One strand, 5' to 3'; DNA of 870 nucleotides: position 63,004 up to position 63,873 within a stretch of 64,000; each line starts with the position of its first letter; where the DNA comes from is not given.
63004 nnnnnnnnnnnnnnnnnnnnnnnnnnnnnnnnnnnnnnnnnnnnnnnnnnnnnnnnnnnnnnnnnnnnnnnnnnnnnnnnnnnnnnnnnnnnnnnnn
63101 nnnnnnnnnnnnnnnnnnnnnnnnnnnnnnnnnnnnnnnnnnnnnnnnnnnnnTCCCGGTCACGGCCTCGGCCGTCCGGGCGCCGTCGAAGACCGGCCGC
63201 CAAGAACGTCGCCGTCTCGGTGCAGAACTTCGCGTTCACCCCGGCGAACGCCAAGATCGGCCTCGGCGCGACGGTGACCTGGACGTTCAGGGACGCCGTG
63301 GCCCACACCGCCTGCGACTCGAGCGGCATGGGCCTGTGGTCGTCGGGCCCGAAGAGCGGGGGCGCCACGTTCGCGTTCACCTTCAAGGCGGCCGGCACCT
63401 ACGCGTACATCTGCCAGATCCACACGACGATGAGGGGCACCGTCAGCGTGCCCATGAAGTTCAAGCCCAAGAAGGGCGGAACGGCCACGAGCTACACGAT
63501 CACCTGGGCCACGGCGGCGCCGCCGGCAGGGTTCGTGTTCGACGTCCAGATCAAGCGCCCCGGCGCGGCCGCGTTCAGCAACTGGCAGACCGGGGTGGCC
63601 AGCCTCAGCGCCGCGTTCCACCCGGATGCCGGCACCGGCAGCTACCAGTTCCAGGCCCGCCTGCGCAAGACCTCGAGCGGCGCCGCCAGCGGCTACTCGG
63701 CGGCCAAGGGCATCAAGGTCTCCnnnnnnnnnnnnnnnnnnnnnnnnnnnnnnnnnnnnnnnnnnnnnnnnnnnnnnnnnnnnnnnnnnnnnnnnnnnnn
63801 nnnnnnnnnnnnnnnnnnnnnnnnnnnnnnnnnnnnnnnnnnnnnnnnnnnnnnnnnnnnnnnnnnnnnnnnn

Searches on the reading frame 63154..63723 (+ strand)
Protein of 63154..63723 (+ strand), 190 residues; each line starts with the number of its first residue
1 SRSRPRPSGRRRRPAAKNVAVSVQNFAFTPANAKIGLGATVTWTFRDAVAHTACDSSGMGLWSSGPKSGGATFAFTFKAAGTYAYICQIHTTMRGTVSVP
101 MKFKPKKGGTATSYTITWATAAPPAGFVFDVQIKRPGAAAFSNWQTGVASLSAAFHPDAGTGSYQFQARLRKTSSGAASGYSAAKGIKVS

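Call 80: search_protein_families(library=pfam, proteins=[window:63154-63723:+], max_evalue=0.00001)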
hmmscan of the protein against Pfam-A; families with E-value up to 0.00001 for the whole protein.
window:63154-63723:+ (190 aa): 1 family
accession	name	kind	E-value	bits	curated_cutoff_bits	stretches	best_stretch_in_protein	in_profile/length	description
PF00127.26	Copper-bind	-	1e-07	32.7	21.2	1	19-99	5-98/99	Copper binding proteins, plastocyanin/azurin family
